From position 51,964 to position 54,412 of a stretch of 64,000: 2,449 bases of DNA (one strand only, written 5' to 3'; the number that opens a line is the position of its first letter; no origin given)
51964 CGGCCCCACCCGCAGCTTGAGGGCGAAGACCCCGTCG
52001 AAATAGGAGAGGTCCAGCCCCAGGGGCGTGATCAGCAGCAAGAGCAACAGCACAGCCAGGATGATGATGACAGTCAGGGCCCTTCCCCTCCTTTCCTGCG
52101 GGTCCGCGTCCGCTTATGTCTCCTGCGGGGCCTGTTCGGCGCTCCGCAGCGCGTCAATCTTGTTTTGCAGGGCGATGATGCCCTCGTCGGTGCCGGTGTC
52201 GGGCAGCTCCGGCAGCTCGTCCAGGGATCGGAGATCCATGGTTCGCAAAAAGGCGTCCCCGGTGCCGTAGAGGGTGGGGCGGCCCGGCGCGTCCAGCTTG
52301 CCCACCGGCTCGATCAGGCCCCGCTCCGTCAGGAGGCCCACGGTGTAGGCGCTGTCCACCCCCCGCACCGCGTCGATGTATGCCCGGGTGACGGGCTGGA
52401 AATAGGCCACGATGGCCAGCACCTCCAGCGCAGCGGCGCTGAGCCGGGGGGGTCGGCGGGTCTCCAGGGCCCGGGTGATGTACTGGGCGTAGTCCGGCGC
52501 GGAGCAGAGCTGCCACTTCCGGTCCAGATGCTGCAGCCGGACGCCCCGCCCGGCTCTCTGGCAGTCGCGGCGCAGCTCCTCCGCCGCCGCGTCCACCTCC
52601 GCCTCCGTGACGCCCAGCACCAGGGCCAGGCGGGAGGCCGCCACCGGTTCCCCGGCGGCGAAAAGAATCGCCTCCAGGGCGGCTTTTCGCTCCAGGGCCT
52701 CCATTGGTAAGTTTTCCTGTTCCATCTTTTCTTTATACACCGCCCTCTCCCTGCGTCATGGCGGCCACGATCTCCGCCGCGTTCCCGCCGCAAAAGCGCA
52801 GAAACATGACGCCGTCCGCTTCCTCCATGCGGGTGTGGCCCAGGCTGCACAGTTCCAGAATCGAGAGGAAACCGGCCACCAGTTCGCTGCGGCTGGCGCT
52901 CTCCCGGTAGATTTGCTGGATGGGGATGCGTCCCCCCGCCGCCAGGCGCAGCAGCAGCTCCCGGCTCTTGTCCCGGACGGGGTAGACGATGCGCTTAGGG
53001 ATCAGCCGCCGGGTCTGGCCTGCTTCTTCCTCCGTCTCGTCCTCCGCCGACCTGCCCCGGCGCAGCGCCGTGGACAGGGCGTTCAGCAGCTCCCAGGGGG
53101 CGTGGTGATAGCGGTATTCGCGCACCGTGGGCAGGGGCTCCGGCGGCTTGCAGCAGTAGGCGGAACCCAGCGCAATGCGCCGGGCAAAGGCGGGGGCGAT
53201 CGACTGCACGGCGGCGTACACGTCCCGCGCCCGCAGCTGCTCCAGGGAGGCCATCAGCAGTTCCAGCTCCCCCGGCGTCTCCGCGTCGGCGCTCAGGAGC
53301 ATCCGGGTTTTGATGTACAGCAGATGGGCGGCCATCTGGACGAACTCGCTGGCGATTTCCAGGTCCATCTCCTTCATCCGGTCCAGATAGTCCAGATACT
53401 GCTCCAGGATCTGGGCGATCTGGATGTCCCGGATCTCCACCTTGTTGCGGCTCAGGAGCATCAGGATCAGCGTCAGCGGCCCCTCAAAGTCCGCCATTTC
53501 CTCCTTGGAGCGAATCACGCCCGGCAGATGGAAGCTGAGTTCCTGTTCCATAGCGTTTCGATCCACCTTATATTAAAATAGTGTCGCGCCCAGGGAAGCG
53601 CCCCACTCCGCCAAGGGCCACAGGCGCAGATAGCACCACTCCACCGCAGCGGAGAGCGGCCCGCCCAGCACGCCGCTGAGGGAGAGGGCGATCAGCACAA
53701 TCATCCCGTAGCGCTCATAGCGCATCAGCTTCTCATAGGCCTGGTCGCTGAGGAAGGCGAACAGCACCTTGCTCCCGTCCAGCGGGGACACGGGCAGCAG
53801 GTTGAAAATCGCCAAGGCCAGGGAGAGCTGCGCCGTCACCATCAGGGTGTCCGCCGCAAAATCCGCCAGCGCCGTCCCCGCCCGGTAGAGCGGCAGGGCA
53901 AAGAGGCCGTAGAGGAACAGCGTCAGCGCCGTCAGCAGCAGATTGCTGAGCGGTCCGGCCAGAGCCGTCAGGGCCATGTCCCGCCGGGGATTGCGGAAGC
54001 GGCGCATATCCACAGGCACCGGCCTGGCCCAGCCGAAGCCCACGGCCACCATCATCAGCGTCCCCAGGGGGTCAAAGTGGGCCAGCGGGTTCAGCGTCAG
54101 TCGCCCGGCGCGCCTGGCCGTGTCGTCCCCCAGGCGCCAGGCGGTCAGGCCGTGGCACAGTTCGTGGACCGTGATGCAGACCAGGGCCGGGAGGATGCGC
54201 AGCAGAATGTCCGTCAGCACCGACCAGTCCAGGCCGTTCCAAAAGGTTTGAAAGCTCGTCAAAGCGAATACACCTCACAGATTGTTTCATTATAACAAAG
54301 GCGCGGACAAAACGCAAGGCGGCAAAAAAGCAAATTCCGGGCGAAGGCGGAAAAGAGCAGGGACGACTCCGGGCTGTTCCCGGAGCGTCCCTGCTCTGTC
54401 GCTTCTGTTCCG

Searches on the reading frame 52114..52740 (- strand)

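Call 6: search_protein_families(library=pfam, proteins=[window:52114-52740:-], max_evalue=0.001)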
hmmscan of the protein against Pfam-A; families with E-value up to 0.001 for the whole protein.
window:52114-52740:- (208 aa): 1 family
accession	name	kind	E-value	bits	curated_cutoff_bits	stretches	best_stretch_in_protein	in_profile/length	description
PF04079.22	SMC_ScpB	-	2.1e-51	174.1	27.4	1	21-179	2-160/160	Segregation and condensation complex subunit ScpB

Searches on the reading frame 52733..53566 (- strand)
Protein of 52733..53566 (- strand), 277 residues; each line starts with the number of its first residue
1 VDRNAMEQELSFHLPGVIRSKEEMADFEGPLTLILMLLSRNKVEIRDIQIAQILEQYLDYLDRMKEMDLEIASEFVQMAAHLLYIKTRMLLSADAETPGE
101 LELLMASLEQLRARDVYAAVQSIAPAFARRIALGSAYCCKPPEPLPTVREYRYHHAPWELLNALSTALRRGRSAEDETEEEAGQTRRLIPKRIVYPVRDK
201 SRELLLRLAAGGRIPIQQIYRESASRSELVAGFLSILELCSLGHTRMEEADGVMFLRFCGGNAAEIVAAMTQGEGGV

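Call 6: search_protein_families(library=pfam, proteins=[window:52733-53566:-], max_evalue=0.001)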
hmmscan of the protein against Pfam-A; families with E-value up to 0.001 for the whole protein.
window:52733-53566:- (277 aa): 1 family
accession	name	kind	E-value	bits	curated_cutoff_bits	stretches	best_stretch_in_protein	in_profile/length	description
PF02616.19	SMC_ScpA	-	3.3e-14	53.9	24.6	1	37-241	1-212/232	Segregation and condensation protein ScpA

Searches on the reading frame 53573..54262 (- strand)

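Call 6: search_protein_families(library=pfam, proteins=[window:53573-54262:-], max_evalue=0.001)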
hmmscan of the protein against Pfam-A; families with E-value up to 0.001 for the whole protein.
window:53573-54262:- (229 aa): 1 family
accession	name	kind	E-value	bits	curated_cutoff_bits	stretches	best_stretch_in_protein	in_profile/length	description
PF02163.28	Peptidase_M50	-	1.3e-14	54.5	27.2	1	136-192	159-216/221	Peptidase family M50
